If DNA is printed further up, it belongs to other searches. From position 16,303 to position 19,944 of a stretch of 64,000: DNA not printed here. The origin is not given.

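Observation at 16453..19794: Extra 1113-aa repeat protein between virB9 and virB10: possible split-off VirB10 N-terminus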

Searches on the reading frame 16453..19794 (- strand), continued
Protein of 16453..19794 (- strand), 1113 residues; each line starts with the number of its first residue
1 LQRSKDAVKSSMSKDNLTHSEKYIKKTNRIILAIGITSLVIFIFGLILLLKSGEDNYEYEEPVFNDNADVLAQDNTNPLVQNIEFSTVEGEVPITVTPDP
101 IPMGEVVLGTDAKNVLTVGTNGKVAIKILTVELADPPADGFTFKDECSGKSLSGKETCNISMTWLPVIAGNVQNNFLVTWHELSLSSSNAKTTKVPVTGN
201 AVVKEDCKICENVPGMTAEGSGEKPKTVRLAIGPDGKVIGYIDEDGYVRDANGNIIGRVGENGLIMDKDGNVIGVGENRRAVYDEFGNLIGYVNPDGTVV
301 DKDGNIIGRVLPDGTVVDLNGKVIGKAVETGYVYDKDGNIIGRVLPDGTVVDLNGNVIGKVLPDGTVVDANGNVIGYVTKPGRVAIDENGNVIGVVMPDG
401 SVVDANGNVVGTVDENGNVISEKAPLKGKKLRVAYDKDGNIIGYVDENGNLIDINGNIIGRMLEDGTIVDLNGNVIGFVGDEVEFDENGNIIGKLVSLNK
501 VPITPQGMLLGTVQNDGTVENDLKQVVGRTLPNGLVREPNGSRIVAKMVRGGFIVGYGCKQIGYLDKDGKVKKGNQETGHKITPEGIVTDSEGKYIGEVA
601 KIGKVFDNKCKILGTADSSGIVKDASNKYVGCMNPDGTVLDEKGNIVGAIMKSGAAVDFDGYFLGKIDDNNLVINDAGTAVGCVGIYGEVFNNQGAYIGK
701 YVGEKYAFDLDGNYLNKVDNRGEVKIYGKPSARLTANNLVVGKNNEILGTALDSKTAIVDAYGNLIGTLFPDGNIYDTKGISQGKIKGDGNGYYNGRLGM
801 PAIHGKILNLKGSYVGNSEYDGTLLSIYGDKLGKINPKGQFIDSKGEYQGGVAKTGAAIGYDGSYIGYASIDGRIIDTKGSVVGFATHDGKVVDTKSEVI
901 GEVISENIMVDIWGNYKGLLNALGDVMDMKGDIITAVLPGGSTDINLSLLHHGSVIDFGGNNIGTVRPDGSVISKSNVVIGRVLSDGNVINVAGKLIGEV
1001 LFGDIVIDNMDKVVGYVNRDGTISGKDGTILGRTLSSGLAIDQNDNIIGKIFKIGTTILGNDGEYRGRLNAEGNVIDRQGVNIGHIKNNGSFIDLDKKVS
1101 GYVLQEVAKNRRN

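Call 70: fold_search(model_id=the predicted structure, library=pdb)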
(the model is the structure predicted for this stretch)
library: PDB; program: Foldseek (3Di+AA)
matches with E <= 10: 1755; with E <= 0.001: 231
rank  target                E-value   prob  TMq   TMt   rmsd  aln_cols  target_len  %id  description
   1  2e6j_MODEL_1_A        8.1e-08  1.00  0.09  0.69   5.2       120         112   13  Solution structure of the C-terminal PapD-like domain from human HYDIN protein (released 2007-07-03)
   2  5xyr                  8.1e-08  0.66  0.07  0.06  33.3       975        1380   13  Crystal structure of a serine protease from Streptococcus species (released 2018-08-08)
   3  7edd                  1.1e-07  0.72  0.10  0.09  32.1      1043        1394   11  Crystal structure of a serine protease from Streptococcus pyogenes (released 2021-05-12)
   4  6fvi                  1.2e-07  1.00  0.09  0.62   8.6       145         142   14  ASH / PapD-like domain of human CEP192 (PapD-like domain 7) (released 2019-03-20)
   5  7som_J                1.3e-07  1.00  0.09  0.14   4.8       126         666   13  Ciliary C2 central pair apparatus isolated from Chlamydomonas reinhardtii (released 2022-04-13)
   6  5xya                  1.5e-07  0.47  0.08  0.08  34.2      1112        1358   13  Crystal structure of a serine protease from Streptococcus species (released 2018-08-08)
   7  7sqc_O1               2.3e-07  1.00  0.09  0.15   3.3       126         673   17  Ciliary C1 central pair apparatus isolated from Chlamydomonas reinhardtii (released 2022-04-13)
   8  9ijj_h                2.6e-07  1.00  0.08  0.06  13.7       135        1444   15  In situ structure of the central apparatus in mouse sperm axoneme. (released 2025-06-04)
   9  8wa2_E                3.2e-07  0.75  0.09  0.07  52.9       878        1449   12  cryo-EM structure of native mastigonemes isolated from Chlamydomonas reinhardtii at 3.0 angstrom resolution (released 2024-04-10)
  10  7sqc_F0               4.2e-07  1.00  0.08  0.26   3.5       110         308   18  Ciliary C1 central pair apparatus isolated from Chlamydomonas reinhardtii (released 2022-04-13)
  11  8wa2_A                4.2e-07  0.54  0.08  0.05  57.8       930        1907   11  cryo-EM structure of native mastigonemes isolated from Chlamydomonas reinhardtii at 3.0 angstrom resolution (released 2024-04-10)
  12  7sqc_M1               4.5e-07  1.00  0.09  0.16  14.1       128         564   19  Ciliary C1 central pair apparatus isolated from Chlamydomonas reinhardtii (released 2022-04-13)
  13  5xxz_B                5.7e-07  0.44  0.09  0.08  33.0      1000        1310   13  Crystal structure of a serine protease from Streptococcus species (released 2018-08-08)
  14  3qbt_F                6.0e-07  1.00  0.08  0.50   4.4       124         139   14  Crystal structure of OCRL1 540-678 in complex with Rab8a:GppNHp (released 2011-03-23)
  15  7sqc_T0               6.8e-07  1.00  0.08  0.17  10.9       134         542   13  Ciliary C1 central pair apparatus isolated from Chlamydomonas reinhardtii (released 2022-04-13)
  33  3qbt_B                3.5e-06  1.00  0.08  0.49   4.6       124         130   14  Crystal structure of OCRL1 540-678 in complex with Rab8a:GppNHp (released 2011-03-23)
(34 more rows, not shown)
